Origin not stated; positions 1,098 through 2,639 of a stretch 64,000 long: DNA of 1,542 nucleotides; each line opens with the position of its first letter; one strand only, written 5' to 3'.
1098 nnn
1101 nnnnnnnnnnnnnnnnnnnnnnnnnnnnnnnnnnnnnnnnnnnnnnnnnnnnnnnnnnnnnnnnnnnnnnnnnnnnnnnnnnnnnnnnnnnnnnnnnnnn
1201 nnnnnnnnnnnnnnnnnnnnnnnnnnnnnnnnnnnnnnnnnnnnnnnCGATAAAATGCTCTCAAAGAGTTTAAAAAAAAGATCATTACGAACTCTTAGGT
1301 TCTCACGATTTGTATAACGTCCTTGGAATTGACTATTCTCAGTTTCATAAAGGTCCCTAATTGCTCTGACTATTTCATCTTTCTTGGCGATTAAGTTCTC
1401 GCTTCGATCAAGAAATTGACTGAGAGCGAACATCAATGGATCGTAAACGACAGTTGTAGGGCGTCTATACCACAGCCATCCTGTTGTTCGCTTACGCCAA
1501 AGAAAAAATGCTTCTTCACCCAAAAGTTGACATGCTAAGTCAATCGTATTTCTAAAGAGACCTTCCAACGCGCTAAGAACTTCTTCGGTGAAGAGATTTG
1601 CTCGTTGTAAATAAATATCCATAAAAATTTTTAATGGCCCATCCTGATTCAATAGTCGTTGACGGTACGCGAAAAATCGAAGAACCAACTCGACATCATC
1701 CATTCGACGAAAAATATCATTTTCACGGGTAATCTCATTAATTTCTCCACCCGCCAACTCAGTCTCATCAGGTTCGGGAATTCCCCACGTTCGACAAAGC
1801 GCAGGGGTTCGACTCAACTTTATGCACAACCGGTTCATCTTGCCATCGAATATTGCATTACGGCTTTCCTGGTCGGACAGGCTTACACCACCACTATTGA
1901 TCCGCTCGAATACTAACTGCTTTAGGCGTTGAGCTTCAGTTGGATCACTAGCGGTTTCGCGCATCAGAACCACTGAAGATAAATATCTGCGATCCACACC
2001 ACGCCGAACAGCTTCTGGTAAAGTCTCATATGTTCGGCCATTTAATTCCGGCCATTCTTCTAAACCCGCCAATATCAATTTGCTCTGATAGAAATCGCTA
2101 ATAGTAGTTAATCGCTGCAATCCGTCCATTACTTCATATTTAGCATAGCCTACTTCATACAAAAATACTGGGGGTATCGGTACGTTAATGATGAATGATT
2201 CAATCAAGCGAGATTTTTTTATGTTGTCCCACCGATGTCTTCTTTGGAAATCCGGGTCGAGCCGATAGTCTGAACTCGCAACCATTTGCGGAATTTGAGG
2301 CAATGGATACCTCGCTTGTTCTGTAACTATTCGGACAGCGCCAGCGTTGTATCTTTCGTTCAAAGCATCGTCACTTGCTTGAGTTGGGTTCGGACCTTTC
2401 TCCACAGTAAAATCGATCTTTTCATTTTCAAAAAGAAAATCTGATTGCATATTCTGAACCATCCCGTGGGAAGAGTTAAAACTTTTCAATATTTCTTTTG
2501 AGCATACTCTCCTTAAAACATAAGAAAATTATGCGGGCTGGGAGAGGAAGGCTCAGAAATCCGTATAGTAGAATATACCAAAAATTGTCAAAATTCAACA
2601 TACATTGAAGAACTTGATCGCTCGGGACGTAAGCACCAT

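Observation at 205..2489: Candidate two-gene defence module (DUF262 plus Abi_2/HEPN-like protein) carried as AT-rich cargo of a P4-like integrative element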

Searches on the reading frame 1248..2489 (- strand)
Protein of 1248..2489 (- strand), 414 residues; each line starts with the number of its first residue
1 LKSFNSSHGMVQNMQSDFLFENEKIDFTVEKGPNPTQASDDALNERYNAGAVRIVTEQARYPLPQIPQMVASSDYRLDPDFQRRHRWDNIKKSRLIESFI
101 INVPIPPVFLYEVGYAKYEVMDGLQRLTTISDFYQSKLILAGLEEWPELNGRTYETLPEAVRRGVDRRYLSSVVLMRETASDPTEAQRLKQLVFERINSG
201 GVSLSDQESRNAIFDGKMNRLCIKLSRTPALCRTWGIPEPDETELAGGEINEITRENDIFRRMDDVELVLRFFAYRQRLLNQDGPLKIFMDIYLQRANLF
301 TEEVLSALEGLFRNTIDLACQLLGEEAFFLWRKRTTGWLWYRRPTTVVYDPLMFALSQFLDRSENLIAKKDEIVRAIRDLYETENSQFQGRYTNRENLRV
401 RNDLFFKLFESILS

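Call 3: search_protein_families(library=pfam, proteins=[window:1248-2489:-], max_evalue=0.1)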
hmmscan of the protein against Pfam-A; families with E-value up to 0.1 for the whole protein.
window:1248-2489:- (414 aa): 2 families
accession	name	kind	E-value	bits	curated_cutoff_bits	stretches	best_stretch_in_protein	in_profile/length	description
PF03235.19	GmrSD_N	-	1e-24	88.2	33.2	1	77-214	13-198/199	GmrSD restriction endonuclease, N-terminal domain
PF10073.14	GapR_DNA-bd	-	0.02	14.9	22.6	0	356-386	5-35/72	GapR-like, DNA-binding domain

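Call 4: search_protein_families(library=padloc, proteins=[window:1248-2489:-], max_evalue=0.1)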
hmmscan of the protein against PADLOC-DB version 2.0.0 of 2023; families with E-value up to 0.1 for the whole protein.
window:1248-2489:- (414 aa): 4 families
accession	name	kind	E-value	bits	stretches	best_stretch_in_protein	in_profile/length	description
PDLC03877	NsnA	-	1.1e-60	203.9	1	27-413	24-383/385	-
PDLC04027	PD-T4-2_A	-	5.7e-33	112.4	1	68-324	45-287/363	-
PDLC03418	REase_II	-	4.2e-09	34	1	73-217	28-161/372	Type II restriction enzyme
PDLC04150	HEC-05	-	0.014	12.3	1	68-113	15-59/583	-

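Call 5: search_protein_families(library=ncbifam, proteins=[window:1248-2489:-], max_evalue=0.1)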
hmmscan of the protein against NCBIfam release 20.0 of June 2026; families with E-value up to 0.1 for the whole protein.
window:1248-2489:- (414 aa): 0 families

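Call 49: search_dna_similar(query=window:1248-2450:-, collection=plasmids, mode=protein, max_evalue=0.00001, max_rows=40)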
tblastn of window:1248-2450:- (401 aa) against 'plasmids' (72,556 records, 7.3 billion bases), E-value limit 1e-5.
Records with a match: 130; places in all: 134; records where one place covers at least 80% of the query: 14.
Best place of each record, by identity: <60% 130.
By first word of the organism name: Escherichia 18; Salmonella 10; Enterococcus 10; Acinetobacter 8; Nostoc 7; Klebsiella 7; Rhizobium 7; Roseomonas 5; Rhodococcus 4; Psychrobacter 4; and 41 more.
By predicted mobility (MOB-suite, as given by PLSDB): conjugative 58; non-mobilizable 47; mobilizable 25.
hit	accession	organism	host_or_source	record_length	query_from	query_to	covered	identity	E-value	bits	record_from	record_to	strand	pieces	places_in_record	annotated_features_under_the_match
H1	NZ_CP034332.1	Tabrizicola piscis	Tanakia koreensis,mono bacterial isolate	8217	6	392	97%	49.5%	8e-116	378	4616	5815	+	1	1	DUF262 domain-containing protein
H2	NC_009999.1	Shewanella baltica OS195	-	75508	6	395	97%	46.6%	1e-111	366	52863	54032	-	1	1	DUF262 domain-containing protein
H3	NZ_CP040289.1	Nostoc sp. C057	Phaeoceros,pure culture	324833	26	401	94%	47.8%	2e-104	345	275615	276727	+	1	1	DUF262 domain-containing protein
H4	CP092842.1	Bradyrhizobium sp. 62B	Arachis hypogaea L.,cell ...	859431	40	388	87%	30.0%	3e-33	139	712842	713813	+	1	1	DUF262 domain-containing protein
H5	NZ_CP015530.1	Rhodococcus sp. WB1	soil,PCBs contaminated soil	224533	23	386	91%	27.5%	4e-18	94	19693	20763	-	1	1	DUF262 domain-containing protein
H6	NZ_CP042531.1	Klebsiella aerogenes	Homo sapiens,Whole organism,clinical ...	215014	18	366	87%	28.5%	9e-30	129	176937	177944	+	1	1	DUF262 domain-containing protein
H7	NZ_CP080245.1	Polymorphobacter sp. PAMC 29334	Megaspora,lichen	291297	52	400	87%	28.3%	2e-25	115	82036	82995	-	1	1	DUF262 domain-containing protein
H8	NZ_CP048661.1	Acinetobacter piscicola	Pig,feces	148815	64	400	84%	29.1%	4e-22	106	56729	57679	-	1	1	DUF262 domain-containing protein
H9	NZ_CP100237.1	Burkholderia glumae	cell culture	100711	39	387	87%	27.9%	7e-22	105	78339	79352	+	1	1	DUF262 domain-containing protein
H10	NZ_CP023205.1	Burkholderia glumae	Oryza sativa,Cell culture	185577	39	387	87%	27.9%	7e-22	105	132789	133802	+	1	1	DUF262 domain-containing protein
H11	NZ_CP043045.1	Gluconobacter thailandicus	Triticum aestivum,leaf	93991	62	356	74%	31.6%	3e-20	100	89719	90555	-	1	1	DUF262 domain-containing protein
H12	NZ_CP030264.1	Ensifer adhaerens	Zea mays,whole organism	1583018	34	369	84%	27.0%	2e-18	95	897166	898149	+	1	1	none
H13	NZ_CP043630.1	Methylobacterium aquaticum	Prosopis cineraria,pure bacterial ...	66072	57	381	81%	27.8%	2e-18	95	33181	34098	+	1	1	DUF262 domain-containing protein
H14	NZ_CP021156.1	Photobacterium damselae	Neophocaena asiaeorientalis,Single ...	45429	28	315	72%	29.4%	9e-22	105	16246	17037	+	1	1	DUF262 domain-containing protein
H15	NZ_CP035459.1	Photobacterium damselae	Neophocaena asiaeorientalis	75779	28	315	72%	29.4%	9e-22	105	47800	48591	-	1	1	DUF262 domain-containing protein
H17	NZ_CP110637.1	Klebsiella pneumoniae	Homo sapiens,blood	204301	39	348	77%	26.9%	3e-22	106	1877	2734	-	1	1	DUF262 domain-containing protein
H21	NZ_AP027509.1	Escherichia coli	Homo sapiens,whole organism,feces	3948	61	358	74%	27.9%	8e-25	114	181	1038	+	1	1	DUF262 domain-containing protein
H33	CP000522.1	Acinetobacter baumannii ATCC 17978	-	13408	66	347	70%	27.0%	5e-28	124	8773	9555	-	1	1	hypothetical protein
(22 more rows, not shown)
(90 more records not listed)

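Call 50: get_annotated_region(hit=H21, flank=3000)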
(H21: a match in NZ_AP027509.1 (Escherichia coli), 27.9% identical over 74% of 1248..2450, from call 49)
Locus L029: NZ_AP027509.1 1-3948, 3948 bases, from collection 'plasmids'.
description: Escherichia coli strain LR-27 plasmid pLR-27_3, complete sequence
organism: Escherichia coli (NCBI taxid 562)
taxonomy: Bacteria; Pseudomonadota; Gammaproteobacteria; Enterobacterales; Enterobacteriaceae; Escherichia; Escherichia coli
host: -; source: Homo sapiens,whole organism,feces; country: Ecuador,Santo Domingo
typing (MOB-suite, as given by PLSDB): non-mobilizable; replicon rep_cluster_2373
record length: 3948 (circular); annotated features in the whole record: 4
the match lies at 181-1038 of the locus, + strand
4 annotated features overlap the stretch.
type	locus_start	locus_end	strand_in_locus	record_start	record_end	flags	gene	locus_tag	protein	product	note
CDS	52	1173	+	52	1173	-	-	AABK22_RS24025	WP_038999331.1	DUF262 domain-containing protein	-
CDS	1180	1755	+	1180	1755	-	-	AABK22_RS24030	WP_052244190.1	HEPN domain-containing protein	-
CDS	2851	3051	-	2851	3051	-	-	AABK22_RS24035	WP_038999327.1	antitoxin VbhA family protein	-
CDS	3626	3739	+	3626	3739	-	-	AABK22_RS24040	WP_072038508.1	replication initiation protein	-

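Call 51: get_annotated_region(hit=H1, flank=4000)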
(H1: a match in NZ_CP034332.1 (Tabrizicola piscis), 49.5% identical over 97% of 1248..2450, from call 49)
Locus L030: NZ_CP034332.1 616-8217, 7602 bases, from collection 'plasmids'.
description: Tabrizicola piscis strain K13M18 plasmid unnamed4, complete sequence
organism: Tabrizicola piscis (NCBI taxid 2494374)
taxonomy: Bacteria; Pseudomonadota; Alphaproteobacteria; Rhodobacterales; Paracoccaceae; Tabrizicola; Tabrizicola piscis
host: -; source: Tanakia koreensis,mono bacterial isolate; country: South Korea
typing (MOB-suite, as given by PLSDB): mobilizable; relaxase MOBQ
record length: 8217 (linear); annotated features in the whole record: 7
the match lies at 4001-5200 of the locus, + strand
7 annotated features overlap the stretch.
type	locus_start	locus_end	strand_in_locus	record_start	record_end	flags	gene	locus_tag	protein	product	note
CDS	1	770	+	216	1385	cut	mobQ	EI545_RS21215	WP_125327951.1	MobQ family relaxase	-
CDS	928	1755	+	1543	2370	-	-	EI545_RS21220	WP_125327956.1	hypothetical protein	-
CDS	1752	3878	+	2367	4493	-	-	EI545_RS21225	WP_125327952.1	DNA methyltransferase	GO:0006306 - DNA methylation [Evidence IEA]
CDS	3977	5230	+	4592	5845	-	-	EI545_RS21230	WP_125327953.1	DUF262 domain-containing protein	-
CDS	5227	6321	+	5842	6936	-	-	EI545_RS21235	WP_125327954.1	MAE_28990/MAE_18760 family HEPN-like nuclease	-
CDS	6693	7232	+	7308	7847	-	-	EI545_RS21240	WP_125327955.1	recombinase family protein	GO:0006310 - DNA recombination [Evidence IEA]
CDS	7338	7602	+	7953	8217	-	-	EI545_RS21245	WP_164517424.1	ParA family protein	-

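Call 52: get_annotated_region(hit=H2, flank=5000)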
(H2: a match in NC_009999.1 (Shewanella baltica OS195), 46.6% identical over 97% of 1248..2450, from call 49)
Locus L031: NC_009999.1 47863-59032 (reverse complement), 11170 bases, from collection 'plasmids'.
description: Shewanella baltica OS195 plasmid pS19502, complete sequence
organism: Shewanella baltica OS195 (NCBI taxid 399599)
taxonomy: Bacteria; Pseudomonadota; Gammaproteobacteria; Alteromonadales; Shewanellaceae; Shewanella; Shewanella baltica; Shewanella baltica OS195
host: -; source: -; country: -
typing (MOB-suite, as given by PLSDB): conjugative; relaxase MOBF; mating-pair formation MPF_F
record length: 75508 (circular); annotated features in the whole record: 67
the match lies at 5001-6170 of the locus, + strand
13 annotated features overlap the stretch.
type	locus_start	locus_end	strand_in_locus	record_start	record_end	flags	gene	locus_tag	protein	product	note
CDS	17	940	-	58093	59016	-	-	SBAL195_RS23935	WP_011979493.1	IS5-like element ISSod12 family transposase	GO:0006313 - DNA transposition [Evidence IEA]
CDS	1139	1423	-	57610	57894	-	-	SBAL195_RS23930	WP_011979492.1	type II toxin-antitoxin system RelE/ParE family toxin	GO:0030541 - plasmid partitioning [Evidence IEA]; GO:0051290 - protein heterotetramerization [Evidence IEA]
CDS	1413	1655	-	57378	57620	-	-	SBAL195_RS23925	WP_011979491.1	type II toxin-antitoxin system RelB/DinJ family antitoxin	-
CDS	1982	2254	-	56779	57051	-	-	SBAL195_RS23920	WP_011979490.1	hypothetical protein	-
CDS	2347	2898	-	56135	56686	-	-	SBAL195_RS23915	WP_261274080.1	DUF2913 family protein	-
CDS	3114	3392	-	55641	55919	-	-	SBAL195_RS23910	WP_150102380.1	hypothetical protein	-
CDS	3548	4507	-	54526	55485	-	-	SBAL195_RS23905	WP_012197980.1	integron integrase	GO:0006310 - DNA recombination [Evidence IEA]; GO:0009294 - DNA-mediated transformation [Evidence IEA]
CDS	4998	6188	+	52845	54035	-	-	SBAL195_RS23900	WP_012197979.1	DUF262 domain-containing protein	-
CDS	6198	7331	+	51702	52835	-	-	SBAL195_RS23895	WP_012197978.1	MAE_28990/MAE_18760 family HEPN-like nuclease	-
CDS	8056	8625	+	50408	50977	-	-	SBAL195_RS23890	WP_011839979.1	ParA family protein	-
CDS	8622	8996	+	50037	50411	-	-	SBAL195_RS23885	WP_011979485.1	hypothetical protein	-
CDS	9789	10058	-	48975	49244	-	-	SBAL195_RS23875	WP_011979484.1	hypothetical protein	-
CDS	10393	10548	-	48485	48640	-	-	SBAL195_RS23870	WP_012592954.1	Hok/Gef family protein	-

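Call 53: search_protein_families(library=padloc, proteins=[L029:52-1173:+, L029:1180-1755:+, L030:3977-5230:+, L030:5227-6321:+, L031:4998-6188:+, L031:6198-7331:+], max_evalue=0.1)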
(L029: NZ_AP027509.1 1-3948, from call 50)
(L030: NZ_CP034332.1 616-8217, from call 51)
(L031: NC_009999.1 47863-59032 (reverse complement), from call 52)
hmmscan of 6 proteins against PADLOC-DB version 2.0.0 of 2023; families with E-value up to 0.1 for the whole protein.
L029:52-1173:+ (373 aa): 9 families
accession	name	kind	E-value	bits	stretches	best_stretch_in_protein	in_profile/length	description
PDLC03877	NsnA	-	1.2e-64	217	1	24-366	43-377/385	-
PDLC04027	PD-T4-2_A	-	4.3e-50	168.8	1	37-363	43-356/363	-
PDLC03418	REase_II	-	2e-14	51.5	1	38-194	25-163/372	Type II restriction enzyme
PDLC04151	HEC-05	-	6.2e-10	36.4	1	31-107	25-98/600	-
PDLC04150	HEC-05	-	1.8e-08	31.7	1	31-96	7-72/583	-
PDLC04155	HEC-06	-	0.00075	16.1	1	43-100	18-83/562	-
PDLC04157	HEC-06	-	0.0015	15.2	1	34-139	11-124/558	-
PDLC04709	PDC-M55C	-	0.0017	15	1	37-86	20-69/554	-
PDLC02792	SspE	-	0.0028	14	1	46-73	24-51/771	SspE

L029:1180-1755:+ (191 aa): 1 family
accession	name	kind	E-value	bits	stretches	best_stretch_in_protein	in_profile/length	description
PDLC04028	PD-T4-2_B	-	0.00044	18.3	1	16-134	10-131/168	-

L030:3977-5230:+ (417 aa): 8 families
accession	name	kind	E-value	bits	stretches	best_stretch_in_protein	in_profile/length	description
PDLC03877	NsnA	-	1.6e-54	183.7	1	31-387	33-351/385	-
PDLC04027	PD-T4-2_A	-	4.2e-29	99.7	1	58-323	45-287/363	-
PDLC03418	REase_II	-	1.4e-09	35.6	1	61-209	28-163/372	Type II restriction enzyme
PDLC04151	HEC-05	-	0.0018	15.1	1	45-97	20-71/600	-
PDLC04150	HEC-05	-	0.0081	13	1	54-101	11-57/583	-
PDLC02786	SspE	-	0.013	11.8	1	61-90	20-48/766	SspE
PDLC04154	HEC-06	-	0.018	11.7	0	61-121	20-86/569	-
PDLC02686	Orf5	-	0.02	11.4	1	67-96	21-51/566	Orf5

L030:5227-6321:+ (364 aa): 0 families

L031:4998-6188:+ (396 aa): 3 families
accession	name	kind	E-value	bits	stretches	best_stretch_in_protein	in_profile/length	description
PDLC03877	NsnA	-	5e-60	201.8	1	24-393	34-380/385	-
PDLC04027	PD-T4-2_A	-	3.6e-32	109.8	1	54-304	48-284/363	-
PDLC03418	REase_II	-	6.3e-08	30.1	1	50-200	24-161/372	Type II restriction enzyme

L031:6198-7331:+ (377 aa): 1 family
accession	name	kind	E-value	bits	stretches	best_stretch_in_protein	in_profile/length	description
PDLC04888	PDC-S06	-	6.2e-05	19.3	1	75-177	484-583/851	-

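Call 60: search_solved_structures(query=window:1248-2450:-, max_evalue=0.01)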
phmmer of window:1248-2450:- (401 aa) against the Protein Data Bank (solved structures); distinct sequences matched with E-value up to 0.01: 0.

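Call 71: get_annotated_region(hit=H3, flank=3500)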
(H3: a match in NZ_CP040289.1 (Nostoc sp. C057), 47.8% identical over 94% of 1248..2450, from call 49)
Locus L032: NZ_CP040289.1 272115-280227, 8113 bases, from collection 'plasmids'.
description: Nostoc sp. C057 plasmid p057_H
organism: Nostoc sp. C057 (NCBI taxid 2576903)
taxonomy: Bacteria; Cyanobacteriota; Cyanophyceae; Nostocales; Nostocaceae; Nostoc; Nostoc sp. C057
host: -; source: Phaeoceros,pure culture; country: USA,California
typing (MOB-suite, as given by PLSDB): conjugative; relaxase MOBF; mating-pair formation MPF_T
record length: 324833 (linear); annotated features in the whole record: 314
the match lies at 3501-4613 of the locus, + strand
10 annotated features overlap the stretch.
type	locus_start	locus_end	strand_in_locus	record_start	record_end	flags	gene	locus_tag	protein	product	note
CDS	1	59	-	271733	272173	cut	-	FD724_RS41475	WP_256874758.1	helix-turn-helix domain-containing protein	-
CDS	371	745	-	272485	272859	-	-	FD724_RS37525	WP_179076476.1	hypothetical protein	-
CDS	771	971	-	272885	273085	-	-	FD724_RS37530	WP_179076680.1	hypothetical protein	-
CDS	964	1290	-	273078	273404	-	-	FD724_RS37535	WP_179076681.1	hypothetical protein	-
CDS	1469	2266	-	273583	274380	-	-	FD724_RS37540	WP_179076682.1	hypothetical protein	-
CDS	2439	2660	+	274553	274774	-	-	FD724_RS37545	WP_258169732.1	helix-turn-helix transcriptional regulator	-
CDS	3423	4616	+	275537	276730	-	-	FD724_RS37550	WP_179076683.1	DUF262 domain-containing protein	-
CDS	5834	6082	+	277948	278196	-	-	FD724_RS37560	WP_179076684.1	helix-turn-helix transcriptional regulator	-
CDS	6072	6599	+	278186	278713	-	-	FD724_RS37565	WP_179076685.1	GIY-YIG nuclease family protein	-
CDS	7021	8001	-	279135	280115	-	-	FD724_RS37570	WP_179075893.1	TniQ family protein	-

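Call 72: get_annotated_region(hit=H4, flank=3500)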
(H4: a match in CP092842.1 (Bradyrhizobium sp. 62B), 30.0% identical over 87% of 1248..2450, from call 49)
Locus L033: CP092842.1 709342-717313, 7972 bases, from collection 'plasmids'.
description: Bradyrhizobium sp. 62B plasmid p1, complete sequence
organism: Bradyrhizobium sp. 62B (NCBI taxid 2898442)
taxonomy: Bacteria; Pseudomonadota; Alphaproteobacteria; Hyphomicrobiales; Nitrobacteraceae; Bradyrhizobium; Bradyrhizobium sp. 62B
host: -; source: Arachis hypogaea L.,cell culture,radical nodules from peanut plants; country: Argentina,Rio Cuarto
typing (MOB-suite, as given by PLSDB): mobilizable; relaxase MOBP
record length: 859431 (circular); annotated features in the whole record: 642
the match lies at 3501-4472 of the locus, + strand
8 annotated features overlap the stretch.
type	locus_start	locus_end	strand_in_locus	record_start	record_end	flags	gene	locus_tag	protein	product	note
CDS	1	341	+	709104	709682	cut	-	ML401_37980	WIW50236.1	aminodeoxychorismate/anthranilate synthase component II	-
CDS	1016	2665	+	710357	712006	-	-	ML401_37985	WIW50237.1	N-6 DNA methylase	-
CDS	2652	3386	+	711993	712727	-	-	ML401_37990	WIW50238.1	hypothetical protein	-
CDS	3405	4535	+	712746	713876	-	-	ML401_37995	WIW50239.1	DUF262 domain-containing protein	-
CDS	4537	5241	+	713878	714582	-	-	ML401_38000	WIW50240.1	HEPN domain-containing protein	-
CDS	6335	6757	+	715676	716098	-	-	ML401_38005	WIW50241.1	transposase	-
CDS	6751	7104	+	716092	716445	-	tnpB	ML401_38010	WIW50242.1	IS66 family insertion sequence element accessory protein TnpB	-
CDS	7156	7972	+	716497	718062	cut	-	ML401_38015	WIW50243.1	IS66 family transposase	-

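Call 73: get_annotated_region(hit=H6, flank=3500)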
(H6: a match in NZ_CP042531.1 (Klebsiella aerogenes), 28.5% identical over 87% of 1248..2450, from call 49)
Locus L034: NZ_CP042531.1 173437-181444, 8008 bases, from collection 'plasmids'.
description: Klebsiella aerogenes strain C9 plasmid pC9_001, complete sequence
organism: Klebsiella aerogenes (NCBI taxid 548)
taxonomy: Bacteria; Pseudomonadota; Gammaproteobacteria; Enterobacterales; Enterobacteriaceae; Klebsiella; Klebsiella aerogenes
host: -; source: Homo sapiens,Whole organism,clinical sample; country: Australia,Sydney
typing (MOB-suite, as given by PLSDB): conjugative; replicon rep_cluster_2077; relaxase MOBF; mating-pair formation MPF_F
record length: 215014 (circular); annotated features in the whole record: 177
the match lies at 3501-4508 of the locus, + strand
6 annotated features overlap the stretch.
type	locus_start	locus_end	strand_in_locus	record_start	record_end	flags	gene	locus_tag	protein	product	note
CDS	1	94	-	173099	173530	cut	-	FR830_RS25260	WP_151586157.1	PTS sugar transporter subunit IIA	-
CDS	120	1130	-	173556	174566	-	-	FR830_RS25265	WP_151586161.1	Gfo/Idh/MocA family oxidoreductase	-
CDS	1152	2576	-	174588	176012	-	-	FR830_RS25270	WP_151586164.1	sugar porter family MFS transporter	GO:0008643 - carbohydrate transport [Evidence IEA]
CDS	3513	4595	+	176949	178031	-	-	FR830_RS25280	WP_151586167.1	DUF262 domain-containing protein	-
CDS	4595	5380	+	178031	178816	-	-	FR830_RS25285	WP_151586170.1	HEPN domain-containing protein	-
CDS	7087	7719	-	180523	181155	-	-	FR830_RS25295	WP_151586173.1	hydrolase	-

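Call 74: get_annotated_region(hit=H17, flank=3500)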
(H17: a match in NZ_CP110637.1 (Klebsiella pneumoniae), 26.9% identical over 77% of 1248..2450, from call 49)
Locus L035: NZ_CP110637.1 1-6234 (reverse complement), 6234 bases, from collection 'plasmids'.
description: Klebsiella pneumoniae strain K201054 plasmid pA, complete sequence
organism: Klebsiella pneumoniae (NCBI taxid 573)
taxonomy: Bacteria; Pseudomonadota; Gammaproteobacteria; Enterobacterales; Enterobacteriaceae; Klebsiella; Klebsiella pneumoniae
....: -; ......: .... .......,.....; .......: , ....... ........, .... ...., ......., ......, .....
typing (MOB-suite, as given by PLSDB): mobilizable; replicon IncFIB; relaxase MOBH
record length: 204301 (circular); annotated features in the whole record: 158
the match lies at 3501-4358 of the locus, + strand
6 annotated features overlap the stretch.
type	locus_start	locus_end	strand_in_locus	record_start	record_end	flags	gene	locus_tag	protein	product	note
CDS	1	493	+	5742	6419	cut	-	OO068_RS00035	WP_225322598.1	EAL domain-containing protein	-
CDS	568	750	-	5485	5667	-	-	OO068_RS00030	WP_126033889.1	hypothetical protein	-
CDS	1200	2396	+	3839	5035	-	-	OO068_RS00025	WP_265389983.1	hypothetical protein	-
CDS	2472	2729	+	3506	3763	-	-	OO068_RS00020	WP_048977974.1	hypothetical protein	-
CDS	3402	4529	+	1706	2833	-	-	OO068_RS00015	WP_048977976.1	DUF262 domain-containing protein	-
CDS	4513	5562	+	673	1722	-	-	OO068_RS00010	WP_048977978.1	AAA family ATPase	-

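Call 75: get_annotated_region(hit=H33, flank=3500)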
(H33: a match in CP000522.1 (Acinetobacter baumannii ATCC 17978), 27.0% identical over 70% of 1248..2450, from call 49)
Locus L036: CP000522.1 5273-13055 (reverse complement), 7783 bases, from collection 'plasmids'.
description: Acinetobacter baumannii ATCC 17978 plasmid pAB1, complete sequence
organism: Acinetobacter baumannii ATCC 17978 (NCBI taxid 400667)
taxonomy: Bacteria; Pseudomonadota; Gammaproteobacteria; Moraxellales; Moraxellaceae; Acinetobacter; Acinetobacter baumannii; Acinetobacter baumannii ATCC 17978
host: -; source: -; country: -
typing (MOB-suite, as given by PLSDB): non-mobilizable; replicon rep_cluster_1919
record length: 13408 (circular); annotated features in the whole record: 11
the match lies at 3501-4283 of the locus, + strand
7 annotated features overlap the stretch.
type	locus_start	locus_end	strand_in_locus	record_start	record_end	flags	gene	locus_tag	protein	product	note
CDS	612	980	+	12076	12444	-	-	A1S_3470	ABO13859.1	regulatory protein LysR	-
CDS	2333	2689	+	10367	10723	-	-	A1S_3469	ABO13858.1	Diaminopimelate decarboxylase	-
CDS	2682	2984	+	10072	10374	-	-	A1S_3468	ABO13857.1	putative lipoprotein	-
CDS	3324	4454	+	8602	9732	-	-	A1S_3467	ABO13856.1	hypothetical protein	-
CDS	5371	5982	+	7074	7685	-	-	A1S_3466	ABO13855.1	Resolvase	-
CDS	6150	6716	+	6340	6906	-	-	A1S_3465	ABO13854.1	hypothetical protein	-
CDS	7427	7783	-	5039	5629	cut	-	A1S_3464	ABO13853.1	Cro-like protein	-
